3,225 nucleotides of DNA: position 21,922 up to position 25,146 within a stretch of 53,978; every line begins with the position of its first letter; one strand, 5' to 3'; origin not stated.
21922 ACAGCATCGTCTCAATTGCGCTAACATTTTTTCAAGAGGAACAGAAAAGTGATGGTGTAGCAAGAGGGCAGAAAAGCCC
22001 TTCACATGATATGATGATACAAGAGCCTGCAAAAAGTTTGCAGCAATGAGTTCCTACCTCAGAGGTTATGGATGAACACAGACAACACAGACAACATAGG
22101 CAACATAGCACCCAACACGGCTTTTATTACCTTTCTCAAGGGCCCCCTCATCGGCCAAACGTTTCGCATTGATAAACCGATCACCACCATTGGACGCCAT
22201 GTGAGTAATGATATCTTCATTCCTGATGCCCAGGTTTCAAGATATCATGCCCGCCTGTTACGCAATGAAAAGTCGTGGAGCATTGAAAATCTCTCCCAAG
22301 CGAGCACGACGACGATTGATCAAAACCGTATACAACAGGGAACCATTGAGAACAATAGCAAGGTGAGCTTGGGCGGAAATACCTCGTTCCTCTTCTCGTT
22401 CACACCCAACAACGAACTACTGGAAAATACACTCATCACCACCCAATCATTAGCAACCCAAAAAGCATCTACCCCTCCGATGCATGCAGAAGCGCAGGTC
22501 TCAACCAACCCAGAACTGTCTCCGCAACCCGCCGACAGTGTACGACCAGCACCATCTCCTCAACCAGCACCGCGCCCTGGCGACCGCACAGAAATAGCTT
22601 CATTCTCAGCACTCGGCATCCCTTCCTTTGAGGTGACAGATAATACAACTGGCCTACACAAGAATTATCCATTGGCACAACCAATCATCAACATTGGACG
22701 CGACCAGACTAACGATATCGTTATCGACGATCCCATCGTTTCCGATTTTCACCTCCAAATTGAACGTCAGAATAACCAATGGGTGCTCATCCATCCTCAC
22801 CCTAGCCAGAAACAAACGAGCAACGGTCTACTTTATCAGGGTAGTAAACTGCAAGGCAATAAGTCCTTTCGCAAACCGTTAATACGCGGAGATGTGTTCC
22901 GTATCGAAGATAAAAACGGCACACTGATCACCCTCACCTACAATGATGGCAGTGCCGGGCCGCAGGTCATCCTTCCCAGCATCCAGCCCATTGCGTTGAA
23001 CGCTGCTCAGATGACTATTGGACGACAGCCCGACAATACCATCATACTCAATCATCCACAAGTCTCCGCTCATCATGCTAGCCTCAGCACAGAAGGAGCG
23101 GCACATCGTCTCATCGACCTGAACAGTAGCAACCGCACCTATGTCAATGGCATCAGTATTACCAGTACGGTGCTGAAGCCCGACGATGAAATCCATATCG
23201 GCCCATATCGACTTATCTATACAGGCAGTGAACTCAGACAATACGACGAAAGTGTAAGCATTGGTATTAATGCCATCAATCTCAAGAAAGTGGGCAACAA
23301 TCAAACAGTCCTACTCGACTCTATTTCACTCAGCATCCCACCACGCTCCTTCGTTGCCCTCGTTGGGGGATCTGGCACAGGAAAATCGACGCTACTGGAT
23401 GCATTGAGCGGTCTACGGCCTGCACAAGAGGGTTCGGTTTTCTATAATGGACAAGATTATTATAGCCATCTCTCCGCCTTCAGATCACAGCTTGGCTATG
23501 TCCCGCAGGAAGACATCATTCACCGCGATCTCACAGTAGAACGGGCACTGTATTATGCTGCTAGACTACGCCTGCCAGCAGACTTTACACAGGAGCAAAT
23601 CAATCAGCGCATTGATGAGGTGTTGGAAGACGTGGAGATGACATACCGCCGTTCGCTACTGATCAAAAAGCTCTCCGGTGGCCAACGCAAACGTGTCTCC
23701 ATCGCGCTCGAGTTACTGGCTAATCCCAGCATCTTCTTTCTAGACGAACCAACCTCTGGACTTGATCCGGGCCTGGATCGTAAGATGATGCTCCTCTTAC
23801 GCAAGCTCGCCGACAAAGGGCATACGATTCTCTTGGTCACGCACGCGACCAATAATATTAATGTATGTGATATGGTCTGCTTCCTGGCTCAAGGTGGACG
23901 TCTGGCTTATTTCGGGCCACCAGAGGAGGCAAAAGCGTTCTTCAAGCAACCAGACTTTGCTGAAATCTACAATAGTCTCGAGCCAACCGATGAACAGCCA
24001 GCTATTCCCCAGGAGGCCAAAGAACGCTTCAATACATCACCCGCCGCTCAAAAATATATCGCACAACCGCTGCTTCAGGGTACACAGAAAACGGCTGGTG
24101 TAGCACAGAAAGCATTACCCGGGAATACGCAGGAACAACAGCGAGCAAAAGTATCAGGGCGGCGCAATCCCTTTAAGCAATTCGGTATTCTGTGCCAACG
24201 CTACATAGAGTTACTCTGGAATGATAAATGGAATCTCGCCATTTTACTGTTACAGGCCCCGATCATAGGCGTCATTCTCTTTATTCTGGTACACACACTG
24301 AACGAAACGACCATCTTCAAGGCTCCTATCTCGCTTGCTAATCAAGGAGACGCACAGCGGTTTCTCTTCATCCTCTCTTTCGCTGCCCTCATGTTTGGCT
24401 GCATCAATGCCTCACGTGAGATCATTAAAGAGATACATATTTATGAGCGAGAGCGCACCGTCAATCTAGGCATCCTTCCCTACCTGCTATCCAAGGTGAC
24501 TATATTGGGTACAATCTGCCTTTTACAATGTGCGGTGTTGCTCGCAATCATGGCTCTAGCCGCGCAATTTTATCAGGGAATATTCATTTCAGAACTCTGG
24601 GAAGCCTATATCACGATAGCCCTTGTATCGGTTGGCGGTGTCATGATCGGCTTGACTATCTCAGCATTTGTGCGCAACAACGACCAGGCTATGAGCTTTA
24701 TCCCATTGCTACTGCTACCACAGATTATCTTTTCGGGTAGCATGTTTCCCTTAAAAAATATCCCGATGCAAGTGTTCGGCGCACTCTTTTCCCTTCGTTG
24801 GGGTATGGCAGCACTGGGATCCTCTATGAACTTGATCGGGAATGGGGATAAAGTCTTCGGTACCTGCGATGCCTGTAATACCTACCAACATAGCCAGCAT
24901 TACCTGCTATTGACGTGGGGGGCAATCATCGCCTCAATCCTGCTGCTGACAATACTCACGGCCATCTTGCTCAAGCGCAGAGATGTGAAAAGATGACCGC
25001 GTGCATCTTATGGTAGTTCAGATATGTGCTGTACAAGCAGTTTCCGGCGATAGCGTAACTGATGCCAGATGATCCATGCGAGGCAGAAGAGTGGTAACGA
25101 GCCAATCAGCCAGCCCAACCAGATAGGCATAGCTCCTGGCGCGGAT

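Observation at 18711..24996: Triple-FHA ABC exporter (Rv1747-like) encoded next to GT4 and GT28 glycolipid glycosyltransferases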

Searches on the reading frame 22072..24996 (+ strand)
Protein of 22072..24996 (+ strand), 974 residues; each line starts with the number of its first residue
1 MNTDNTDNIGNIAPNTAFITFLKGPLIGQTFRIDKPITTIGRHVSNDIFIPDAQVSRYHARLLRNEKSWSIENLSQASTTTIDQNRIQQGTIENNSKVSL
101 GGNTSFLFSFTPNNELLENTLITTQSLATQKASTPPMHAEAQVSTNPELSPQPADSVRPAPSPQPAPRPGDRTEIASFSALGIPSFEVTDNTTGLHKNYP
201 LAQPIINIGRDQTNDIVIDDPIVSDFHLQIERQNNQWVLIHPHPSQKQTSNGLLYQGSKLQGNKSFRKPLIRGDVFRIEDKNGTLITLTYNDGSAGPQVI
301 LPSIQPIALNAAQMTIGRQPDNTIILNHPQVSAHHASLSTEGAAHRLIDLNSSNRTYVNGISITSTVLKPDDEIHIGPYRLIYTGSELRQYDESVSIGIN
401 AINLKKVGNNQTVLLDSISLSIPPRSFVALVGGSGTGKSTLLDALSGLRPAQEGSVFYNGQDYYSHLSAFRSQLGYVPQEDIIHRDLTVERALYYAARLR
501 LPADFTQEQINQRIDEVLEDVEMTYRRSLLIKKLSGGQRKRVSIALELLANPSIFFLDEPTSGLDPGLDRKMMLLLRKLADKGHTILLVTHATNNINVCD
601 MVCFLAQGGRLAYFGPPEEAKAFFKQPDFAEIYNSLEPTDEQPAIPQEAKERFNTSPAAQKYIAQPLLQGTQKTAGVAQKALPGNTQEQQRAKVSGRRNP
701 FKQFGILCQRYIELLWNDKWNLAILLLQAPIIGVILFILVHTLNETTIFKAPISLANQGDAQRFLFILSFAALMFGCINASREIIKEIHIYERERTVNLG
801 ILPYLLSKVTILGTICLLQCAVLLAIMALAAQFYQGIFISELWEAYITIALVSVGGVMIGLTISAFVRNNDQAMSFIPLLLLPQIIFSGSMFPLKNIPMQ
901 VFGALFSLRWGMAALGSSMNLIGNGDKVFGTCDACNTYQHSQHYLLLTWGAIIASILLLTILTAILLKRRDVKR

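Call 4: search_protein_families(library=pfam, proteins=[window:22072-24996:+], max_evalue=0.01)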
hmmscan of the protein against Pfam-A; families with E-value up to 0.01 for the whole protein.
window:22072-24996:+ (974 aa): 9 families
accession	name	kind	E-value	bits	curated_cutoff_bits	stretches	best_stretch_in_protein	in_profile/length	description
PF00498.31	FHA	-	9.4e-40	135.3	20.7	3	315-377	2-67/67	FHA domain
PF16697.10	Yop-YscD_cpl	-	7.3e-36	122.8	33.2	3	21-107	2-89/94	Inner membrane component of T3SS, cytoplasmic domain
PF00005.33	ABC_tran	-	2.4e-30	106.4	25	1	415-562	1-137/137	ABC transporter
PF01061.29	ABC2_membrane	-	1e-17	64.8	26.9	1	703-915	2-206/211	ABC-2 type transporter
PF13304.12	AAA_21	-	6.5e-12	46.6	27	2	517-591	221-298/304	AAA domain, putative AbiEii toxin, Type IV TA system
PF12698.13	ABC2_membrane_3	-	1.2e-10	41.5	31.6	1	764-964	164-346/347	ABC-2 family transporter protein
PF02463.25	SMC_N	-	5.4e-06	26.4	40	1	425-602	24-208/220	RecF/RecN/SMC N terminal domain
PF13555.12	AAA_29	-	1.2e-05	25.4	27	1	420-458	17-54/61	P-loop containing region of AAA domain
PF05094.17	LEF-9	-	0.0038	16.3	27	1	46-101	198-254/493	Late expression factor 9 (LEF-9)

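Call 6: find_homologous_proteins(query=window:22072-24996:+)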
Query window:22072-24996:+ (974 aa): 2478 proteins with E <= 0.001 among 8000 candidates; the best 120 are listed.
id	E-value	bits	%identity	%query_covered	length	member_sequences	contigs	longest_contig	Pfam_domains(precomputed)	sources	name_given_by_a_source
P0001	0.0e+0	1795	83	99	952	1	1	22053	PF00498.32,PF01061.30,PF00005.34,PF16697.11,PF13555.13,PF02463.26,PF12698.14,PF13304.13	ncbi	ncbi:MAG: FHA domain-containing protein [Ktedonobacteraceae bacterium]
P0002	0.0e+0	1769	81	99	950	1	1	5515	PF00498.32,PF01061.30,PF00005.34,PF16697.11,PF13555.13,PF02463.26,PF12698.14,PF13304.13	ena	-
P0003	0.0e+0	1677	79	99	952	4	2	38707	PF00498.32,PF01061.30,PF00005.34,PF16697.11,PF13555.13,PF12698.14,PF13304.13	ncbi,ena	-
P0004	0.0e+0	1511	78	90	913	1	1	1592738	PF00498.32,PF01061.30,PF00005.34,PF16697.11,PF13555.13,PF12698.14,PF13304.13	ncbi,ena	-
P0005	0.0e+0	1495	69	98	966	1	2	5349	PF00498.32,PF01061.30,PF00005.34,PF16697.11,PF13555.13,PF02463.26,PF12698.14,PF13304.13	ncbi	-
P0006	0.0e+0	1465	67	98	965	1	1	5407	PF00498.32,PF01061.30,PF00005.34,PF16697.11,PF02463.26,PF12698.14,PF13304.13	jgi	jgi:ABC transport system ATP-binding/permease protein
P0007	0.0e+0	1464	67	99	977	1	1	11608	PF00498.32,PF01061.30,PF00005.34,PF16697.11,PF13555.13,PF02463.26,PF12698.14,PF13304.13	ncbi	-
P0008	0.0e+0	1457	67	98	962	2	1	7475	PF00498.32,PF01061.30,PF00005.34,PF16697.11,PF13555.13,PF02463.26,PF12698.14,PF13304.13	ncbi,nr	ncbi:MAG TPA: FHA domain-containing protein [Ktedonobacteraceae bacterium]|nr:FHA domain-containing 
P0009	0.0e+0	1455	67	98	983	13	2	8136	PF00498.32,PF01061.30,PF00005.34,PF16697.11,PF13555.13,PF02463.26,PF12698.14,PF13304.13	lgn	-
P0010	0.0e+0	1441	67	95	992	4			PF00498.32,PF01061.30,PF00005.34,PF16697.11,PF13555.13,PF02463.26,PF12698.14,PF13304.13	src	-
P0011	0.0e+0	1439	65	98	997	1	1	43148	PF00498.32,PF01061.30,PF00005.34,PF16697.11,PF13555.13,PF02463.26,PF12698.14,PF13304.13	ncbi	-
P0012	0.0e+0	1438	66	98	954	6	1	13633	PF00498.32,PF01061.30,PF00005.34,PF16697.11,PF13555.13,PF02463.26,PF12698.14,PF13304.13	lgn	-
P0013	0.0e+0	1437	67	99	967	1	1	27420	PF00498.32,PF01061.30,PF00005.34,PF16697.11,PF13555.13,PF02463.26,PF12698.14,PF13304.13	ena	-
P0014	0.0e+0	1426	67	98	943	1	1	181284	PF00498.32,PF01061.30,PF00005.34,PF16697.11,PF13555.13,PF02463.26,PF12698.14,PF13304.13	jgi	jgi:ABC-type multidrug transport system ATPase subunit/pSer/pThr/pTyr-binding forkhead associated (F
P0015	0.0e+0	1416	66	98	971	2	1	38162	PF00498.32,PF01061.30,PF00005.34,PF16697.11,PF13555.13,PF02463.26,PF12698.14,PF13304.13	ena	-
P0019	0.0e+0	1378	63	99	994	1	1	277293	PF00498.32,PF01061.30,PF00005.34,PF16697.11,PF13555.13,PF02463.26,PF12698.14,PF13304.13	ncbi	-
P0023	0.0e+0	1303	61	98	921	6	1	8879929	PF00498.32,PF01061.30,PF00005.34,PF16697.11,PF13555.13,PF02463.26,PF12698.14,PF13304.13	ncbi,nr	ncbi:ABC transporter ATP-binding protein [Ktedonobacteria bacterium brp13]|nr:ABC transporter ATP-bi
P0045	0.0e+0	1124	58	76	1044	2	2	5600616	PF00498.32,PF01061.30,PF00005.34,PF16697.11,PF02463.26,PF12698.14,PF13304.13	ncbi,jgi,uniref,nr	ncbi:ABC-type multidrug transport system ATPase subunit [Thermosporothrix hazakensis]|jgi:ABC-type m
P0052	0.0e+0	1114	53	98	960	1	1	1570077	PF00498.32,PF01061.30,PF00005.34,PF16697.11,PF13555.13,PF02463.26,PF12698.14,PF13304.13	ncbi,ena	-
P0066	0.0e+0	1103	53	97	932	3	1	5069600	PF00498.32,PF01061.30,PF00005.34,PF16697.11,PF12698.14,PF13304.13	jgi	jgi:ABC-type multidrug transport system ATPase subunit/pSer/pThr/pTyr-binding forkhead associated (F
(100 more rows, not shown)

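Call 8: search_solved_structures(query=window:22072-24996:+, max_evalue=0.001, show_alignments=0)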
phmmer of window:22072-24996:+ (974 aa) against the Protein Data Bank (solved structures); distinct sequences matched with E-value up to 0.001: 586 (the best 60 are shown).
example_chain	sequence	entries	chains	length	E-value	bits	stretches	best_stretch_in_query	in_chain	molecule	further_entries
8edw_A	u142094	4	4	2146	3.5e-49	170.9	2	398-617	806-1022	Phospholipid-transporting ATPase ABCA7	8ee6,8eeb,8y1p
8eop_A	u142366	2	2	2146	2.4e-48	168.1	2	398-617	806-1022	Phospholipid-transporting ATPase ABCA7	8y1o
7lkp_A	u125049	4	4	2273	1.4e-47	165.6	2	415-621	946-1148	Retinal-specific phospholipid-transporting ATPase ABCA4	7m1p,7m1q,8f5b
7e7i_A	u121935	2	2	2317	1.4e-47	165.5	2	415-621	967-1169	Retinal-specific phospholipid-transporting ATPase ABCA4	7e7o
7lkz_A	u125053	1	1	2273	9.3e-47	162.9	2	415-621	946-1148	Retinal-specific phospholipid-transporting ATPase ABCA4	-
7e7q_A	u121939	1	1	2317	9.7e-47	162.8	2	415-621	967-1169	Retinal-specific phospholipid-transporting ATPase ABCA4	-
7w01_A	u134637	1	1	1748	4.4e-45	157.3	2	404-608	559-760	Phospholipid-transporting ATPase ABCA3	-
7tdt_A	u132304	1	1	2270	1.9e-44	155.2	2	392-612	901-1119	Phospholipid-transporting ATPase ABCA1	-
7tby_A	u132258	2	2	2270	1.9e-44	155.2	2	392-612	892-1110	ATP-binding cassette, sub-family A (ABC1), member 1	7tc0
7tbz_A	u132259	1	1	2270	2e-44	155.2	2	392-612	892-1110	ATP-binding cassette, sub-family A (ABC1), member 1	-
5xjy_A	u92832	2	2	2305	2e-44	155.1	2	392-612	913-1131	ATP-binding cassette sub-family A member 1 | Phospholipid-transporting ATPase ABCA1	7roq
7w02_A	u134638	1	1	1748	3.1e-44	154.5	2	404-608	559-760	Phospholipid-transporting ATPase ABCA3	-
7tbw_A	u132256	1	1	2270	1.3e-43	152.4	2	392-612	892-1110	ATP-binding cassette, sub-family A (ABC1), member 1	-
9s2c_A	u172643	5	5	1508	5.4e-42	147.1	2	414-619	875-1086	Pleiotropic ABC efflux transporter of multiple drugs CDR1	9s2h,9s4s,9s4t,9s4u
9iuk_A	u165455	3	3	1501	2.2e-39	138.4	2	406-617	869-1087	Pleiotropic ABC efflux transporter of multiple drugs CDR1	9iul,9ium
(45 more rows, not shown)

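Call 11: find_encoding_contigs(protein=P0004, flank=10000, max_places=2)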
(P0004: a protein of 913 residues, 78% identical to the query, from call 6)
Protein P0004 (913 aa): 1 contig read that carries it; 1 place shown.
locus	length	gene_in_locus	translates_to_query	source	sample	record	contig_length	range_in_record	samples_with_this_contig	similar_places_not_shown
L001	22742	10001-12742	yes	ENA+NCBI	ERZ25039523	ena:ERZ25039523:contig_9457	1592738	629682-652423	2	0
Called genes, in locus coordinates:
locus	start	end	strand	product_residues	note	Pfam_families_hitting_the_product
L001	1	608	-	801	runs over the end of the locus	PF03849:Tfb2 (faint), PF13625:Helicase_C_3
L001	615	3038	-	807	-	PF13625:Helicase_C_3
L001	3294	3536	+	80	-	-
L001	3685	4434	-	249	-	PF04452:Methyltrans_RNA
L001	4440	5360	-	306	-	PF06325:PrmA, PF05175:MTS, PF01135:PCMT (weak), PF02475:TRM5-TYW2_MTfase (weak), PF13489:Methyltransf_23, PF13847:Methyltransf_31, PF08241:Methyltransf_11 (weak), PF13649:Methyltransf_25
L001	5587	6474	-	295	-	PF13673:Acetyltransf_10, PF00583:Acetyltransf_1, PF13508:Acetyltransf_7, PF13302:Acetyltransf_3, PF00583:Acetyltransf_1, PF13673:Acetyltransf_10, PF13508:Acetyltransf_7, PF08445:FR47, +5 more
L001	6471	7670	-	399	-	PF08323:Glyco_transf_5 (faint), PF13477:Glyco_trans_4_2 (weak), PF13439:Glyco_transf_4, PF13579:Glyco_trans_4_4, PF20706:GT4-conflict (weak), PF00534:Glycos_transf_1, PF13692:Glyco_trans_1_4, PF13524:Glyco_trans_1_2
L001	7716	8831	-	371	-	PF06925:MGDG_synth, PF04101:Glyco_tran_28_C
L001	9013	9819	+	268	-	PF00561:Abhydrolase_1, PF12697:Abhydrolase_6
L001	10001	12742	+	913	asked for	PF16697:Yop-YscD_cpl (weak), PF00498:FHA, PF16697:Yop-YscD_cpl, PF00005:ABC_tran, PF13555:AAA_29 (faint), PF13304:AAA_21, PF01061:ABC2_membrane, PF12698:ABC2_membrane_3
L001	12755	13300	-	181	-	-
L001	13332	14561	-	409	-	-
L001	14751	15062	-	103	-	-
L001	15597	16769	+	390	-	-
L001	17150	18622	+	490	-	PF02133:Transp_cyt_pur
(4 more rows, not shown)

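Call 12: find_encoding_contigs(protein=P0023, flank=10000, max_places=2)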
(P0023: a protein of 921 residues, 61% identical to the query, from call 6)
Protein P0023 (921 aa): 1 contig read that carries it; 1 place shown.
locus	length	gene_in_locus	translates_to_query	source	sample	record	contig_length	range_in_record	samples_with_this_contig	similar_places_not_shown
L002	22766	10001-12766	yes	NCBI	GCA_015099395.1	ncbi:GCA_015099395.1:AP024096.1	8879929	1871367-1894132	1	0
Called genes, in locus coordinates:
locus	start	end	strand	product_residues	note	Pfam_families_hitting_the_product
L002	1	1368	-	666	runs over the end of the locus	PF04715: (weak), PF00425:Chorismate_bind, PF01063:Aminotran_4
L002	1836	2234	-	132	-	-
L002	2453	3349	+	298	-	-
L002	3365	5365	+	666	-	PF12770:CHAT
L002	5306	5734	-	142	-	PF13610:DDE_Tnp_IS240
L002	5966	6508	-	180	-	-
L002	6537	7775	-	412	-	-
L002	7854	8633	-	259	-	PF00561:Abhydrolase_1, PF12697:Abhydrolase_6 (weak)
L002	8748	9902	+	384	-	PF06925:MGDG_synth, PF04101:Glyco_tran_28_C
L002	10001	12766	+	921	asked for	PF16697:Yop-YscD_cpl, PF00498:FHA, PF16697:Yop-YscD_cpl, PF00498:FHA, PF00005:ABC_tran, PF02463:SMC_N (weak), PF01061:ABC2_membrane, PF12698:ABC2_membrane_3, +2 more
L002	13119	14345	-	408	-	PF00067:p450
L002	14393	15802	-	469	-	PF07992:Pyr_redox_2, PF00070:Pyr_redox, PF14759:Reductase_C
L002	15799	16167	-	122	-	PF13459:Fer4_15 (weak), PF13370:Fer4_13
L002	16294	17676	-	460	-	PF00171:Aldedh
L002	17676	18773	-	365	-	PF00501:AMP-binding (weak)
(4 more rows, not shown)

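Call 13: find_encoding_contigs(protein=P0019, flank=10000, max_places=2)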
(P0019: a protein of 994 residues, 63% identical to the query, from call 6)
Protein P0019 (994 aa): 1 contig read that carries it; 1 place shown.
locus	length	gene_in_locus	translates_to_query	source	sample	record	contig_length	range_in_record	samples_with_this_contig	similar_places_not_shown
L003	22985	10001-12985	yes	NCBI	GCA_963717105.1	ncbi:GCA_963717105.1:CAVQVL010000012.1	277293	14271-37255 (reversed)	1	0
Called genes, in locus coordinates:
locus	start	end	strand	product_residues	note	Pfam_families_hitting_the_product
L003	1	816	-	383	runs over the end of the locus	PF00480:ROK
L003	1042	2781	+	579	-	PF00174:Oxidored_molyb, PF03404:Mo-co_dimer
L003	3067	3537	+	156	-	PF04542:Sigma70_r2, PF08281:Sigma70_r4_2, PF04545:Sigma70_r4 (weak)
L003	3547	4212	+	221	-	-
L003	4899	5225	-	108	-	PF01016:Ribosomal_L27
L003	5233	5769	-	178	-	PF00829:Ribosomal_L21p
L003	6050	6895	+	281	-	-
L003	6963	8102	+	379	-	PF02515:CoA_transf_3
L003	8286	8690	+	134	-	PF00072:Response_reg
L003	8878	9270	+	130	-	-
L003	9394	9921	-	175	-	PF00903:Glyoxalase, PF22677:Ble-like_N (weak), PF13669:Glyoxalase_4 (weak)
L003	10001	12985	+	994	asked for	PF00498:FHA, PF16697:Yop-YscD_cpl, PF00498:FHA, PF00498:FHA, PF16697:Yop-YscD_cpl, PF00005:ABC_tran, PF01061:ABC2_membrane, PF12698:ABC2_membrane_3, +4 more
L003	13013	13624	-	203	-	-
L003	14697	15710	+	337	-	-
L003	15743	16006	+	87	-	-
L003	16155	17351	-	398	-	PF07592:DDE_Tnp_ISAZ013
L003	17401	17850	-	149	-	-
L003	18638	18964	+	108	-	-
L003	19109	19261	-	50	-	-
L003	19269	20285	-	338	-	PF00561:Abhydrolase_1, PF12146:Hydrolase_4, PF12697:Abhydrolase_6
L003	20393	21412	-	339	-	PF00561:Abhydrolase_1, PF12697:Abhydrolase_6, PF12146:Hydrolase_4 (weak)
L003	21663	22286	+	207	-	PF26500:DUF8166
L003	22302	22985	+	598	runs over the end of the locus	PF01935:DUF87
